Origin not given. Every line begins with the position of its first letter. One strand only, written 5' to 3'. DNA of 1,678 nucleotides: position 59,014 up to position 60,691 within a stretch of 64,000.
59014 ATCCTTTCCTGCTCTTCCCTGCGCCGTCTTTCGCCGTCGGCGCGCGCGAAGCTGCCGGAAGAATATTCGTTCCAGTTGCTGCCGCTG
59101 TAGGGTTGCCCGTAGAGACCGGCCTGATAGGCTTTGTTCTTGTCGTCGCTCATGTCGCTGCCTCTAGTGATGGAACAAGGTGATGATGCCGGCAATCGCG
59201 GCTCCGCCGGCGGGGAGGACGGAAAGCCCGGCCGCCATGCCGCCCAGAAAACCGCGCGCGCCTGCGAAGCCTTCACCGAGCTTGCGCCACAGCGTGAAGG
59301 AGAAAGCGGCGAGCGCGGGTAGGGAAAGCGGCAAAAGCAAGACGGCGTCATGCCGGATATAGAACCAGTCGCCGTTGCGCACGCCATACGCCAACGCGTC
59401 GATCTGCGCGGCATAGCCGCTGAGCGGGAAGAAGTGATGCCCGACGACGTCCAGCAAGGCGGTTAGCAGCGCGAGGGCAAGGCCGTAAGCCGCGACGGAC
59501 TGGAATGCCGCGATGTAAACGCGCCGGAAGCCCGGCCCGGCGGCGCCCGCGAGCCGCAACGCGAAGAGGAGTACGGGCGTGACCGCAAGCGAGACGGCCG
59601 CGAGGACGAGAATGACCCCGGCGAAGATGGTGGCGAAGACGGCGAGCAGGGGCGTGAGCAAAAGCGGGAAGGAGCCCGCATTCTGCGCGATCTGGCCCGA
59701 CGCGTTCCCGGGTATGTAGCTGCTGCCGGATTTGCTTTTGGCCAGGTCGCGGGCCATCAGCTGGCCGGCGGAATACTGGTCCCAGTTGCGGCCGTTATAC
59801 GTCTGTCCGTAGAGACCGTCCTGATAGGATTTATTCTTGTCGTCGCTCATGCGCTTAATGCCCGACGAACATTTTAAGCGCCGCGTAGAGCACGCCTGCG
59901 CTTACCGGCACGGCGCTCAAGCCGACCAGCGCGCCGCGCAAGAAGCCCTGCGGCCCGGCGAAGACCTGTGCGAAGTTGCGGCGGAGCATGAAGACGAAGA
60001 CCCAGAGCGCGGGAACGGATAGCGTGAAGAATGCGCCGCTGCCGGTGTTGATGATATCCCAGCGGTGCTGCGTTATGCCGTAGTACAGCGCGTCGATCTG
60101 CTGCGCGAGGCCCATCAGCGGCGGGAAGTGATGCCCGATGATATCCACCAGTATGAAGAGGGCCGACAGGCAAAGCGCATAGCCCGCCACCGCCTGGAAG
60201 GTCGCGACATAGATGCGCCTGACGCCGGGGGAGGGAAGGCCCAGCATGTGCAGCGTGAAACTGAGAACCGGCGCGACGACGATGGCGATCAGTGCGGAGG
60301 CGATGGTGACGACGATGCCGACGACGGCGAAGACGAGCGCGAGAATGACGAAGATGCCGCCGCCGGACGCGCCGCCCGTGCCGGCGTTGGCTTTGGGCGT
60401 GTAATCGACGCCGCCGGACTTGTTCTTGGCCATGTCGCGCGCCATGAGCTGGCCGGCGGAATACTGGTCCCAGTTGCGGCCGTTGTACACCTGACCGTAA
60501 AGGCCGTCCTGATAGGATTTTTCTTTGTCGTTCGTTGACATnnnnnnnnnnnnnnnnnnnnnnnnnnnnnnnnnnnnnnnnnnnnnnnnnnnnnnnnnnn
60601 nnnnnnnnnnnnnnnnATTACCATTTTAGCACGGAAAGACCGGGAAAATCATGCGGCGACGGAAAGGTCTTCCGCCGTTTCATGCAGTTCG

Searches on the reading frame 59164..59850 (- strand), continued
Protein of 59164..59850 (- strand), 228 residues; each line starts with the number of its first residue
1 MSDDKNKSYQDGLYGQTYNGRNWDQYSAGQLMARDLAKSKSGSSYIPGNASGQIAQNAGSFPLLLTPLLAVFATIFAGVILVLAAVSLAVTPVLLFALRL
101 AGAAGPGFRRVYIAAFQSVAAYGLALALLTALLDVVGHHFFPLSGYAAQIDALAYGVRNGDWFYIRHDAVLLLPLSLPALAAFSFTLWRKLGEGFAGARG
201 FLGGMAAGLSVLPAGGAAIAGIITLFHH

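Call 38: predict_structure(alignment_id=A3)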
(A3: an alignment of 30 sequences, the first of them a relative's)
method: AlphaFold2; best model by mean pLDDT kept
length: 228 residues; sequences in the alignment: 30
mean_pLDDT: 90.0   pTM: 0.69
mean pLDDT of the five models: 90.0, 89.8, 89.1, 88.6, 88.1
residues with pLDDT >= 90: 187; 70-90: 19; 50-70: 12; < 50: 10
segments of 3 or more residues with pLDDT < 50: 47-55
pLDDT, mean of each block of 10 residues (from residue 1): 90 96 96 92 53 51 80 94 96 96 94 98 97 96 94 94 94 95 97 94 96 92 87
secondary structure, 60 per line:
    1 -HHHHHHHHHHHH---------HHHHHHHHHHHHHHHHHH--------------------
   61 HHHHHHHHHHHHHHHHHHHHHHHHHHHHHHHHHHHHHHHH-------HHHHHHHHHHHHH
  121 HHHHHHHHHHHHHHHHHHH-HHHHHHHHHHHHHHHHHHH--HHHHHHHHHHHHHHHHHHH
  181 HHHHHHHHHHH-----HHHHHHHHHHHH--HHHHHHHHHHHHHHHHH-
elements in order: H2-13 H23-40 H61-100 H108-139 H141-159 H162-191 H197-208 H211-227

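Call 44: fold_search(model_id=the predicted structure, library=pdb)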
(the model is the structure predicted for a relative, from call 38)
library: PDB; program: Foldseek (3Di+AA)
matches with E <= 10: 47; with E <= 0.001: 0
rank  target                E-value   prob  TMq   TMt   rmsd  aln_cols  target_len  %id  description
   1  6bbg_A                2.7e+00  0.09  0.18  0.23  14.0       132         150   12  The CRAC channel Orai in an unlatched-closed conformation (released 2018-09-12)
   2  7xwp_A                3.6e+00  0.07  0.17  0.18  17.8       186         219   11  Human Estrogen Receptor beta Ligand-binding Domain in Complex with (S)-3-(2-chloro-4-hydroxyphenyl)-2-(4-hydroxyphenyl (released 2022-07-20)
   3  2yfa_B                4.0e+00  0.04  0.14  0.14  21.6       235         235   14  X-ray structure of McpS ligand binding domain in complex with malate (released 2012-04-18)
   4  6nq7                  4.2e+00  0.07  0.17  0.18  14.6       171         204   13  Crystal structure of YetJ from Bacillus Subtilis crystallized in lipidic cubic phase (released 2019-04-17)
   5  9ocj_B                4.6e+00  0.08  0.18  0.09  23.6       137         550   14  Transporter associated with antigen processing (TAP) bound to the viral protein CPXV012 in the outward-facing open sta (released 2025-09-10)
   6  9okh                  4.6e+00  0.03  0.13  0.08  15.7       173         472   18  Cryo-EM structure of human SV2A in complex with UCBJ (released 2025-12-10)
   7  7xvy_B                4.8e+00  0.06  0.17  0.18  17.6       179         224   11  Human Estrogen Receptor beta Ligand-binding Domain in Complex with S-DPN (released 2022-07-20)
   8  5l2a_C                5.1e+00  0.06  0.16  0.11  11.1       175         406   16  Structure of CNTnw N149S,F366A in an outward-facing state (released 2017-04-12)
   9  9rcv_E                5.1e+00  0.05  0.19  0.08  27.6       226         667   14  Structure of the Human Peptide-Loading Complex Arrested by HCMV US6 (released 2025-12-03)
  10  1t98_A                5.1e+00  0.04  0.16  0.14  15.0       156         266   17  Crystal Structure of MukF(1-287) (released 2005-05-24)
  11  3tx3_A                5.3e+00  0.05  0.19  0.19  22.8       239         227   12  CysZ, a putative sulfate permease (released 2011-11-09)
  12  7csp_A                5.3e+00  0.04  0.13  0.08  15.9       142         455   10  Structure of Ephexin4 IDPSH (released 2021-02-24)
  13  9ebl_F                5.6e+00  0.09  0.17  0.18  14.4        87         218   16  Crystal structure of the hERbeta LBD complexed with androstenediol and SRC 2-2 peptide (crystal form 1) (released 2025-11-19)
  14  8ub7_D                6.4e+00  0.09  0.19  0.31  10.4       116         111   13  Diversity-generating retroelement (DGR) ribonucleoprotein reverse transcriptase - Active state (N-occupied) (released 2024-10-23)
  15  5vju                  6.4e+00  0.04  0.17  0.19  14.3       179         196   10  De Novo Photosynthetic Reaction Center Protein Variant Equipped with His-Tyr H-bond, Heme B, and Cd(II) ions (released 2018-04-25)
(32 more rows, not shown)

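Call 47: search_solved_structures(query=A3, max_evalue=10)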
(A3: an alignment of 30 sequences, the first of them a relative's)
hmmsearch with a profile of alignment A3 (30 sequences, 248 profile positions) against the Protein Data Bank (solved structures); distinct sequences matched with E-value up to 10: 5.
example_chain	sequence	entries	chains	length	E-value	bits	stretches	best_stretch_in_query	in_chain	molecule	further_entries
8qag_A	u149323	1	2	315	0.019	17.9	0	57-93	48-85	sc-CC-6-95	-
6m31_A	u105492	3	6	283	0.1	15.5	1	70-137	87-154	Digeranylgeranylglyceryl phosphate synthase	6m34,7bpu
9c3c_n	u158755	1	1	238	0.23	14.3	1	39-107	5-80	Sarcospan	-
5cwq_A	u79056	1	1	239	0.32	13.8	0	37-90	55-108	Designed helical repeat protein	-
8k5o_4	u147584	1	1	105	0.43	13.4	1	121-179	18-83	Antenna complex alpha/beta subunit domain-containing protein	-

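Call 52: fold_search(model_id=the predicted structure, library=viral)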
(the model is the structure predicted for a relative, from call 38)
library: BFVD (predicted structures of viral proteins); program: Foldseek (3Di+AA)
matches with E <= 10: 86; with E <= 0.001: 0
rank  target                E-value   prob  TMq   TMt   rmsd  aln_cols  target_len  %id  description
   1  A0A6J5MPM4            1.5e-01  0.44  0.20  0.23  18.6       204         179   13  Uncharacterized protein [uncultured Caudovirales phage]
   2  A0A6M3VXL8            4.3e-01  0.15  0.16  0.06  20.5       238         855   13  Nonstructural protein 1A [Grey squirrel astrovirus]
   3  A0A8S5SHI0            5.5e-01  0.15  0.17  0.06  29.9       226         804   17  Uncharacterized protein (Fragment) [Siphoviridae sp. ctzyE57]
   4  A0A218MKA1            1.1e+00  0.10  0.16  0.05  19.8       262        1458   15  Putative pore-forming tail tip protein [uncultured virus]
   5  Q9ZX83                1.2e+00  0.25  0.21  0.20  15.3       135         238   10  Gp25 [Streptomyces phage phiC31]
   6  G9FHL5                1.9e+00  0.21  0.19  0.25   9.5       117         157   18  Putative excisionase [Rhodococcus phage RGL3]
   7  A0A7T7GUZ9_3          1.9e+00  0.08  0.19  0.06  22.8       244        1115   11  Polyprotein [Waxsystermes virus]
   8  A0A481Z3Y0            2.0e+00  0.06  0.14  0.14  17.7       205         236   10  Transmembrane protein [Pithovirus LCPAC101]
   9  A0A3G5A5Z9            2.3e+00  0.11  0.16  0.24  11.5       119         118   14  Uncharacterized protein [Harvfovirus sp.]
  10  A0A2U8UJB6            2.4e+00  0.18  0.20  0.23   9.2       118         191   19  DUF2637 domain-containing protein [Gordonia phage Jace]
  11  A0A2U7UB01            2.4e+00  0.07  0.18  0.09  18.8       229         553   14  Uncharacterized protein [Pandoravirus neocaledonia]
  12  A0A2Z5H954            2.5e+00  0.38  0.15  0.27   6.9        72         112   24  Uncharacterized protein [Pseudomonas phage phCDa]
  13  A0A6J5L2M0            2.6e+00  0.09  0.20  0.19  17.3       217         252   13  Uncharacterized protein [uncultured Caudovirales phage]
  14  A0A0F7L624            2.8e+00  0.09  0.17  0.19  27.9       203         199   13  Uncharacterized protein [uncultured marine virus]
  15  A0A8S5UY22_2          2.8e+00  0.03  0.11  0.04  40.2       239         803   16  Tail tape measure [Siphoviridae sp. ctjKY6]
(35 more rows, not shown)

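Call 57: find_related_loci(query=A5, collection=genome_contigs, flank=6000)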
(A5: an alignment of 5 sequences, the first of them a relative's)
Query A5 (261 aa) in genome_contigs; peptide patterns used: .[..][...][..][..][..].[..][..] (x = any residue, [..] = any of these).
26 stretches matched a pattern; 4 encode a relative of the query (tblastn E <= 1e-3); 4 distinct loci.
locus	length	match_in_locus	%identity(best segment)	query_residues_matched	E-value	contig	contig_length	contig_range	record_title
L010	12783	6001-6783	100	1-261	1e-175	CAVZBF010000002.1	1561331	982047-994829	MAG: uncultured Bacteroidetes bacterium isolate MFD09212.bin.2.196 genome assembly, contig: contig_16420, whole genome s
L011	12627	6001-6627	33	20-250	9e-26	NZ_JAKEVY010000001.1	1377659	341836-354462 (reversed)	Flavihumibacter fluminis strain RY-1 NODE_1_length_1377659_cov_49.252679, whole genome shotgun sequence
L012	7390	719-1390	30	1-252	3e-20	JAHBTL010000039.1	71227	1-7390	MAG: Chitinophagaceae bacterium isolate ACE_BAC13 BAC13_39, whole genome shotgun sequence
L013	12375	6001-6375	32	19-150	9e-13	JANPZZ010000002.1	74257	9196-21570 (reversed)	MAG: Chitinophagaceae bacterium isolate 26_gen_w_cov.16 c1281, whole genome shotgun sequence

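Call 61: search_dna_similar(query=window:59164-59850:-, collection=plasmids, mode=protein, max_evalue=0.01)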
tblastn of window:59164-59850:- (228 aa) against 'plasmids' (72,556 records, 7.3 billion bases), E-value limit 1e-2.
No match.

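Call 62: search_dna_similar(query=window:59164-59850:-, collection=phages, mode=protein, max_evalue=0.01)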
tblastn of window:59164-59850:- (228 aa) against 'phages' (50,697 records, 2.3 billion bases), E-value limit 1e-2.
No match.

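Call 64: search_protein_families(library=pfam, proteins=[P0152, P0157, P0138, P0145, P0148, P0150, P0151, P0161, P0163, P0167], max_evalue=0.1)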
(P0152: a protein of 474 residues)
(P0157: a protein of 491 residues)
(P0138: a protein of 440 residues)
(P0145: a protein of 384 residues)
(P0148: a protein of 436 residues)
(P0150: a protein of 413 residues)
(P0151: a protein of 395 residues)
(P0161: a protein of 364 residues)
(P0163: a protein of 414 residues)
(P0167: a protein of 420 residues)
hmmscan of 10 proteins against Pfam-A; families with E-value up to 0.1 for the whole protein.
P0152 (474 aa): 1 family
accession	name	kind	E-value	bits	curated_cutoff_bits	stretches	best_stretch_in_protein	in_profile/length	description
PF19865.4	DUF6338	-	0.0087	16.1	26.5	1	258-386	31-152/205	Family of unknown function (DUF6338)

P0157 (491 aa): 1 family
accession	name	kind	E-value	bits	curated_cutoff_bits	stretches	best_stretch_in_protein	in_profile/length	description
PF07007.17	LprI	-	1.9e-11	44.7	22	2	393-474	12-104/106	Lysozyme inhibitor LprI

P0138 (440 aa): 1 family
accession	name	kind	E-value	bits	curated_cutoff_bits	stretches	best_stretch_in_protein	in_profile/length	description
PF17110.10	TFB6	-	0.08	13.1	21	0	332-373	8-49/170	Subunit 11 of the general transcription factor TFIIH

P0145 (384 aa): 0 families

P0148 (436 aa): 0 families

P0150 (413 aa): 0 families

P0151 (395 aa): 0 families

P0161 (364 aa): 2 families
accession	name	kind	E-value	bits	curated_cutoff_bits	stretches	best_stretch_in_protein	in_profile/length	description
PF01925.25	TauE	-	0.026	14.6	32.6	0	81-341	5-236/237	Sulfite exporter TauE/SafE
PF20517.3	TMEM127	-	0.08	13.5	25.3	1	155-202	17-64/113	Transmembrane protein 127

P0163 (414 aa): 0 families

P0167 (420 aa): 0 families

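Call 73: find_encoding_contigs(protein=P0133, flank=6000, max_places=2)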
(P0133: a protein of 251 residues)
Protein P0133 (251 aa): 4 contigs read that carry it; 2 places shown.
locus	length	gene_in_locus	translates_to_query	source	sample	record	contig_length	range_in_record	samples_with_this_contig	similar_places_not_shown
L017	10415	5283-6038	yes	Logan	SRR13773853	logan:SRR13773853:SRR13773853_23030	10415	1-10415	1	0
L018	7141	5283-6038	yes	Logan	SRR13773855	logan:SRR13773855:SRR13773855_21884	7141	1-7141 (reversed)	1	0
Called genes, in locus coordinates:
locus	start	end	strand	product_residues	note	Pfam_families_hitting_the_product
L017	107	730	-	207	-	PF02527:GidB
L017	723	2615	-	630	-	PF01134:GIDA, PF12831:FAD_oxidored (weak), PF21680:GIDA_C_1st, PF13932:SAM_GIDA_C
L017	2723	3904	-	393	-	-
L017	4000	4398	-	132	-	-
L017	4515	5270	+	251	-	-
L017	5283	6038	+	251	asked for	-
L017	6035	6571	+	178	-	-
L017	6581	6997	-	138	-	-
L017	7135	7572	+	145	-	-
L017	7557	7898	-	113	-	PF02641:DUF190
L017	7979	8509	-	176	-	-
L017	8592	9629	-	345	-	PF00962:A_deaminase, PF19326:AMP_deaminase (weak)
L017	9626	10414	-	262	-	?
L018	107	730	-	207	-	PF02527:GidB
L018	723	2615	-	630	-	PF01134:GIDA, PF12831:FAD_oxidored (weak), PF21680:GIDA_C_1st, PF13932:SAM_GIDA_C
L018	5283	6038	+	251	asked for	-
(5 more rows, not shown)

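Call 74: find_encoding_contigs(protein=P0141, flank=6000, max_places=2)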
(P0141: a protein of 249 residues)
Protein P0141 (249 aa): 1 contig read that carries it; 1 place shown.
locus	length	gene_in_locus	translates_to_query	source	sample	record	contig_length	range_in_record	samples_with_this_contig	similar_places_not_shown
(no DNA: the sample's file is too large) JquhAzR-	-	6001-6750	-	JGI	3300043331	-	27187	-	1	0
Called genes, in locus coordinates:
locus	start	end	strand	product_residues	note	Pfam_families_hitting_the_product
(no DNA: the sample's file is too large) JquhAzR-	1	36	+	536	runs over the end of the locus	-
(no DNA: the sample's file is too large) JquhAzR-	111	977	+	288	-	PF04655:APH_6_hur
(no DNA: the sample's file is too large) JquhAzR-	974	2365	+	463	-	PF01425:Amidase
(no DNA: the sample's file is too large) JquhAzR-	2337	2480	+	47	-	-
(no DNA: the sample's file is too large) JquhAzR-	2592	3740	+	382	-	-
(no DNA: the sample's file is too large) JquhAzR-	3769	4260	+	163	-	PF22741:PTP-NADK (weak), PF04273:BLH_phosphatase (weak)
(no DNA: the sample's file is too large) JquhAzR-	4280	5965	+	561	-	PF07719:TPR_2 (faint), PF13181:TPR_8 (faint)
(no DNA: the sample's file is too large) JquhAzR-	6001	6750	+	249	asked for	-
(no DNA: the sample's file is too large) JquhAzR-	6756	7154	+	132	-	-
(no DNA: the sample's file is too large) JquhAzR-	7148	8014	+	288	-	PF03446:NAD_binding_2, PF09130:DUF1932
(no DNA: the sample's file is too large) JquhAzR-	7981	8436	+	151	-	PF01243:PNPOx_N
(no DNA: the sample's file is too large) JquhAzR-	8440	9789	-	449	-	PF00291:PALP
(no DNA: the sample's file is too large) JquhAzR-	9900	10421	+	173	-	-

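Call 88: find_related_loci(query=A2, collection=viral_contigs, flank=5000)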
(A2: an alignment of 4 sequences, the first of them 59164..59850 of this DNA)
Query A2 (228 aa) in viral_contigs; peptide patterns used: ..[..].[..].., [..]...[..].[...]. (x = any residue, [..] = any of these).
188 stretches matched a pattern, but none encodes a relative of the query by tblastn (E <= 1e-3).

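Call 89: find_related_loci(query=A5, collection=viral_contigs, flank=5000)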
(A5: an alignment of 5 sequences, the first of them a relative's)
Query A5 (261 aa) in viral_contigs; peptide patterns used: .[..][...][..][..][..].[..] (x = any residue, [..] = any of these).
12 stretches matched a pattern, but none encodes a relative of the query by tblastn (E <= 1e-3).

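Call 90: list_cluster_members(proteins=[P0145, P0148, P0150, P0151, P0152, P0153, P0155, P0157, P0158, P0166])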
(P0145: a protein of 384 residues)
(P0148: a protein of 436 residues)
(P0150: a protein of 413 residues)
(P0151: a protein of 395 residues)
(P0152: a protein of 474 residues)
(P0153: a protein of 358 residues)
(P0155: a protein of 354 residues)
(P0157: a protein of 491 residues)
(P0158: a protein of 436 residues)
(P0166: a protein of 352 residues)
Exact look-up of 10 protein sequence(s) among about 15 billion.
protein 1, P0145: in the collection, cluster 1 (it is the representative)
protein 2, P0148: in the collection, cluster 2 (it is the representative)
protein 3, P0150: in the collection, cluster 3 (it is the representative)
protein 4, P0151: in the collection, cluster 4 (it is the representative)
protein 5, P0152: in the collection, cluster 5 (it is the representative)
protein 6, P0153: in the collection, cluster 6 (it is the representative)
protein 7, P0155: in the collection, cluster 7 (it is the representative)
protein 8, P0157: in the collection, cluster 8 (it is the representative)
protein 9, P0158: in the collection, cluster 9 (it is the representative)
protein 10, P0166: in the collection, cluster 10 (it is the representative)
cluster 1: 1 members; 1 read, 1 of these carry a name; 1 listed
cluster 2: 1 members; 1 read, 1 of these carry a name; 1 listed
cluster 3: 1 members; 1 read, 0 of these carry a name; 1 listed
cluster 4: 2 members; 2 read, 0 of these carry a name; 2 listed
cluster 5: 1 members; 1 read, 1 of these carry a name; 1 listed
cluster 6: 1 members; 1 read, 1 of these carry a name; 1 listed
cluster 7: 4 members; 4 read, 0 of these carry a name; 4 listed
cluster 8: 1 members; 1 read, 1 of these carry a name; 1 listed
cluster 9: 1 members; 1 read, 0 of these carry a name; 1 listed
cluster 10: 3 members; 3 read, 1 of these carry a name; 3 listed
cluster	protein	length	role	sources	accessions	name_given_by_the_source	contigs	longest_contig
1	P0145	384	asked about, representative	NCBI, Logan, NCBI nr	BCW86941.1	hypothetical protein sos41_00670 [Alphaproteobacteria bacterium SO-S41]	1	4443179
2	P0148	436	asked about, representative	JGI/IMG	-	hypothetical protein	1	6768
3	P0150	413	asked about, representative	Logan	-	-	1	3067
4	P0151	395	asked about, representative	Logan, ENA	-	-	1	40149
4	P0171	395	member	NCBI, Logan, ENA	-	-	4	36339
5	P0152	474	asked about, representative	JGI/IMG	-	hypothetical protein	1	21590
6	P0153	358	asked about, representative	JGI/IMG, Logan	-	hypothetical protein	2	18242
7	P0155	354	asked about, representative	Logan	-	-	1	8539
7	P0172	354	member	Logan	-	-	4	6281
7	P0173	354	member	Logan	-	-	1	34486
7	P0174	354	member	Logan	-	-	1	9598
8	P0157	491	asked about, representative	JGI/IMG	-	uncharacterized protein YecT (DUF1311 family)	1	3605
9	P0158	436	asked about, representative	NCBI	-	-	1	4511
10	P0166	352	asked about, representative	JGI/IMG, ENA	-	-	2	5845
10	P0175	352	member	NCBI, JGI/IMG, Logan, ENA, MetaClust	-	\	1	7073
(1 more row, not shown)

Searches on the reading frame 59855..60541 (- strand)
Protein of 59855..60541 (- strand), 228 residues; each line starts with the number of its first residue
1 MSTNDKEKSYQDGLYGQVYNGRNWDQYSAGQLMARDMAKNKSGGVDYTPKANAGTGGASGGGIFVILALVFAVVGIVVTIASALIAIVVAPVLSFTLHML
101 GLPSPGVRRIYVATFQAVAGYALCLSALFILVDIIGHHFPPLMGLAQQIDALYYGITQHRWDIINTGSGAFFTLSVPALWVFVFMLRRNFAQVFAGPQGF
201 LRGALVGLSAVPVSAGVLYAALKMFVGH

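Call 3: search_protein_families(library=pfam, proteins=[window:59855-60541:-], max_evalue=1)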
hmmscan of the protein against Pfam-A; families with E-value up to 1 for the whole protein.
window:59855-60541:- (228 aa): 0 families

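Call 4: search_protein_families(library=ncbifam, proteins=[window:59855-60541:-], max_evalue=1)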
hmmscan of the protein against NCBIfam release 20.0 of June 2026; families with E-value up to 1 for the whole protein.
window:59855-60541:- (228 aa): 0 families

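Call 18: search_protein_families(library=padloc, proteins=[window:59855-60541:-], max_evalue=1)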
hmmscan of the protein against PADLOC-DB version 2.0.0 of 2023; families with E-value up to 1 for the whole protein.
window:59855-60541:- (228 aa): 0 families

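Call 19: search_protein_families(library=phrogs, proteins=[window:59855-60541:-], max_evalue=1)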
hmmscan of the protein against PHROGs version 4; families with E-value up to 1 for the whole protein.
window:59855-60541:- (228 aa): 1 family
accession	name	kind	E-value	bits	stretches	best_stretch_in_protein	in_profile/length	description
phrog_38186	-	unknown function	0.1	13.9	1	19-75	3-58/110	-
